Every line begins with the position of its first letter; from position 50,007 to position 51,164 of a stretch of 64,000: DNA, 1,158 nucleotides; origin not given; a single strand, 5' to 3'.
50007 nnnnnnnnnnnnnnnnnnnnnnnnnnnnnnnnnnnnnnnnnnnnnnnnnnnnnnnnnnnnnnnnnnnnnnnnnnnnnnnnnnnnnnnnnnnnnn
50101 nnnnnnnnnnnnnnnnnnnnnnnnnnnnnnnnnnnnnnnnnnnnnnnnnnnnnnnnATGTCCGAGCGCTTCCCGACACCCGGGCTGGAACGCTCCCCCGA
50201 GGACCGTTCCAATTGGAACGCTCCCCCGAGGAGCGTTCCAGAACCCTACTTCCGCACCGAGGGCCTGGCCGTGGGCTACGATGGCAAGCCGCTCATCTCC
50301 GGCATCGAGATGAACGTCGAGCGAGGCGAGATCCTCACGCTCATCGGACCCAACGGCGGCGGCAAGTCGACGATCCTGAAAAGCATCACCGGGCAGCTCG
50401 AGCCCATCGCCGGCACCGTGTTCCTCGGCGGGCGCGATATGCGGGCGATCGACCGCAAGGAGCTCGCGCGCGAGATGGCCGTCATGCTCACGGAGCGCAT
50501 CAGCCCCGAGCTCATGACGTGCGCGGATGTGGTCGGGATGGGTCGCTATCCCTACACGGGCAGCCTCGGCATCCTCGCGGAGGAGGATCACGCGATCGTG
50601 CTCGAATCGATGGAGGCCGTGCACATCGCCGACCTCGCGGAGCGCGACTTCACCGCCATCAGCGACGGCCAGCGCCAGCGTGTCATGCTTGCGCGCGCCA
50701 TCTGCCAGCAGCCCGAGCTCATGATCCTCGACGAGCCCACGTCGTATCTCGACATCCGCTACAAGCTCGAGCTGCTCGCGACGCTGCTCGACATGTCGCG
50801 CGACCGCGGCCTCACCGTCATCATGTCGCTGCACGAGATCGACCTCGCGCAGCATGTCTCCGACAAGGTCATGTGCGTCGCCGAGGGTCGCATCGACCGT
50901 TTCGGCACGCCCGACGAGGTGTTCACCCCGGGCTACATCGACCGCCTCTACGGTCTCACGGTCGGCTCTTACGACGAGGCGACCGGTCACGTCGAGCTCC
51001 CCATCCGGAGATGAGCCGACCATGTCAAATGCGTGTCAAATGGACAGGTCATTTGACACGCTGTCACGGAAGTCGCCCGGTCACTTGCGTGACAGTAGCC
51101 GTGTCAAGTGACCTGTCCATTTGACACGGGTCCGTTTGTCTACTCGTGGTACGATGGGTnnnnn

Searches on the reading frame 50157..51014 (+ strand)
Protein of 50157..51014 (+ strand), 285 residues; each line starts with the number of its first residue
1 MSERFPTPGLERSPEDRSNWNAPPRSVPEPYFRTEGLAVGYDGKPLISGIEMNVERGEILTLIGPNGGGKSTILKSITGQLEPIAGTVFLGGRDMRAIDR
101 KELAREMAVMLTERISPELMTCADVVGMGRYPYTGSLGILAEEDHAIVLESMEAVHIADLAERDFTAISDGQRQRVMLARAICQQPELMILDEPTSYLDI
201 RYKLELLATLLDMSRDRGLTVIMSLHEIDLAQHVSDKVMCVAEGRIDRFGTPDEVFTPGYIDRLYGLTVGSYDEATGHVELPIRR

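Call 10: search_protein_families(library=pfam, proteins=[window:50157-51014:+])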
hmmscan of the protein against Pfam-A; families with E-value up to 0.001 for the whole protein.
window:50157-51014:+ (285 aa): 3 families
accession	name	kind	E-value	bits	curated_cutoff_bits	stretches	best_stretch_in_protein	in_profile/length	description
PF00005.33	ABC_tran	-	2.4e-30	106.4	25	1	48-196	2-137/137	ABC transporter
PF13304.12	AAA_21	-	8.3e-07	29.8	27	0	151-224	221-296/304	AAA domain, putative AbiEii toxin, Type IV TA system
PF02463.25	SMC_N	-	0.00079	19.4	40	0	59-78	26-45/220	RecF/RecN/SMC N terminal domain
